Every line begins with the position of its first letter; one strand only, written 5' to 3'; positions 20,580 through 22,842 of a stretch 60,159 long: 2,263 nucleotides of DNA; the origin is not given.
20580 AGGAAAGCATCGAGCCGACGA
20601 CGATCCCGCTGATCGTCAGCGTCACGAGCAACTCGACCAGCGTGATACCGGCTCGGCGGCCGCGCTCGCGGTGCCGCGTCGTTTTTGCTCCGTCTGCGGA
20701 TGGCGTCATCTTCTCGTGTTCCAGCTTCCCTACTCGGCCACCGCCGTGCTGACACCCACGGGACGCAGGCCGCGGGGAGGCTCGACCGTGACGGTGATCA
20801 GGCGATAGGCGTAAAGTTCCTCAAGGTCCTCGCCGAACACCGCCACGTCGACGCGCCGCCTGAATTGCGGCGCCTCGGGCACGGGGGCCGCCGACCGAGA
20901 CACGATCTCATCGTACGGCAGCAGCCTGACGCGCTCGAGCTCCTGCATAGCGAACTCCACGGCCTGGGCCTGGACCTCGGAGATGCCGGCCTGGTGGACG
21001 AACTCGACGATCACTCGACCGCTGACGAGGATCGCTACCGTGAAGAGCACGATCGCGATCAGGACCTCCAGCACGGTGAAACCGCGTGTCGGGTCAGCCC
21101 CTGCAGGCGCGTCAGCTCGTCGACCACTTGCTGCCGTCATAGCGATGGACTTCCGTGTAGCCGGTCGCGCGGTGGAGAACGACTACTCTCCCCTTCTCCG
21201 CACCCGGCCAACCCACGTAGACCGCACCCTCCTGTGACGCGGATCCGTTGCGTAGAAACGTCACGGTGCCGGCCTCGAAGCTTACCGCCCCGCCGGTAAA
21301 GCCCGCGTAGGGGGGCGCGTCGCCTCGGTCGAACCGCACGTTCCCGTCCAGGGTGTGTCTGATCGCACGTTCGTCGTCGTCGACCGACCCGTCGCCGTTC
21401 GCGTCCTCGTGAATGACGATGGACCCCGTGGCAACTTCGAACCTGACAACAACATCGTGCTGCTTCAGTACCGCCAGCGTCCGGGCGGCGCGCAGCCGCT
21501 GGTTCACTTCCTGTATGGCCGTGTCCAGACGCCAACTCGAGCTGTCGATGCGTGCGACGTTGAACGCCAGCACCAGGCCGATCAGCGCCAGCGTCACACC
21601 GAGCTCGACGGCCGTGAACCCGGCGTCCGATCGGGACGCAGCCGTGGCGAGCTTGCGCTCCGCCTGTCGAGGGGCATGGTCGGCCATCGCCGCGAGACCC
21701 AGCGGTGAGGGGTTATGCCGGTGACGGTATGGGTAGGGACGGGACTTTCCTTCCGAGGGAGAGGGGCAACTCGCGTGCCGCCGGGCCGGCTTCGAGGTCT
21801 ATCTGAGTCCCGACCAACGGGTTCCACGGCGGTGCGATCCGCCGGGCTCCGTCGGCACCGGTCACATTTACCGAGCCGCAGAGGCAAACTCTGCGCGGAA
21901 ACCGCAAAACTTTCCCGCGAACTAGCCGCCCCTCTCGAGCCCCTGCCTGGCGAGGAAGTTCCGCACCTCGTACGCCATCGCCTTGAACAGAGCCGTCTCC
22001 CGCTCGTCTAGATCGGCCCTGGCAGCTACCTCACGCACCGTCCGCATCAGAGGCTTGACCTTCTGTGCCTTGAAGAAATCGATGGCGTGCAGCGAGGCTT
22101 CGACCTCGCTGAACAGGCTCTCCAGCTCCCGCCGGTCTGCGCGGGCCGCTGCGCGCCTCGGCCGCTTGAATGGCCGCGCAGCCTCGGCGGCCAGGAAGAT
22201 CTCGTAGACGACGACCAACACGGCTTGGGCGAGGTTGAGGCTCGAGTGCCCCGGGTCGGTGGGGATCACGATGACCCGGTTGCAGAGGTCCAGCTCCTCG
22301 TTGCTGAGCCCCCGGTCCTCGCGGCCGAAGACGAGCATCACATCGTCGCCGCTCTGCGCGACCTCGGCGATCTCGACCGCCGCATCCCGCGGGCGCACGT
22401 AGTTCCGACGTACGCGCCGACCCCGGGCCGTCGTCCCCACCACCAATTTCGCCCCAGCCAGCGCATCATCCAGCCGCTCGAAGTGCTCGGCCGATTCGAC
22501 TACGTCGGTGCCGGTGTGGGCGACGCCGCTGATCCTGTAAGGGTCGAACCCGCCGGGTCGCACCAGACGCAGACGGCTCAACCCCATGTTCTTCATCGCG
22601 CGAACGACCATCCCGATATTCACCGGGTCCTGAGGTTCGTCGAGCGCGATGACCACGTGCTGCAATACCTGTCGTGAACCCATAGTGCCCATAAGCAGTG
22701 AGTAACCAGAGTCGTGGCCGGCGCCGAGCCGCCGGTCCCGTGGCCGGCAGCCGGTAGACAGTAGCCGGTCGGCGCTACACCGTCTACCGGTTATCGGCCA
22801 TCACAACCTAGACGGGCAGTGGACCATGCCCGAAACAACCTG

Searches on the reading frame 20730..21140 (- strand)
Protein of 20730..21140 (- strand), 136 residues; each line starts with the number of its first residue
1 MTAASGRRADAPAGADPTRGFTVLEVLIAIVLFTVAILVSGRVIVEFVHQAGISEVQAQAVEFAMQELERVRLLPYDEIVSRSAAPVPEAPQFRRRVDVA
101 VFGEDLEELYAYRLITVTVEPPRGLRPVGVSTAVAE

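Call 7: search_protein_families(library=pfam, proteins=[window:20730-21140:-], max_evalue=0.01)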
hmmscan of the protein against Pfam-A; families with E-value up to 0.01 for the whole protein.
window:20730-21140:- (136 aa): 1 family
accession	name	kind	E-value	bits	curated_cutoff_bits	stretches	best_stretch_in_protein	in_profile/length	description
PF07963.17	N_methyl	-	8.5e-05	22.4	21.2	1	19-39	5-25/27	Prokaryotic N-terminal methylation motif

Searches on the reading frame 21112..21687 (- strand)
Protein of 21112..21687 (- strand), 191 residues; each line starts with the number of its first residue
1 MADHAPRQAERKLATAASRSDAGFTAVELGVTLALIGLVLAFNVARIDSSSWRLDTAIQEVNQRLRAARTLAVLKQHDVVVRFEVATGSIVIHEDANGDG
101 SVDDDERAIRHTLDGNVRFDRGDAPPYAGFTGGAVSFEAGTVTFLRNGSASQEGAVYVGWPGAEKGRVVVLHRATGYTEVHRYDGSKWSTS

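Call 7: search_protein_families(library=pfam, proteins=[window:21112-21687:-], max_evalue=0.01)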
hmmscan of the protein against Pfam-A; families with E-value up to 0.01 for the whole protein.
window:21112-21687:- (191 aa): 2 families
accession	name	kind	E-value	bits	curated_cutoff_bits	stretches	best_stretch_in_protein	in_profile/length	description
PF12019.13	GspH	-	9.7e-07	29.7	21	1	57-160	1-106/108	Type II transport protein GspH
PF18177.6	La_HTH_kDCL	-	0.0054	17.2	27.5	0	53-87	48-82/90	La HTH in kinetoplastid DICER domain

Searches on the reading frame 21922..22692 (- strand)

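Call 7: search_protein_families(library=pfam, proteins=[window:21922-22692:-], max_evalue=0.01)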
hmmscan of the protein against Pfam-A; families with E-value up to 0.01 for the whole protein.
window:21922-22692:- (256 aa): 1 family
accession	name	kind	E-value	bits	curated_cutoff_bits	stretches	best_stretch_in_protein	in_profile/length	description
PF00588.24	SpoU_methylase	-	1.2e-28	100.5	29.7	1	13-163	2-142/142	SpoU rRNA Methylase family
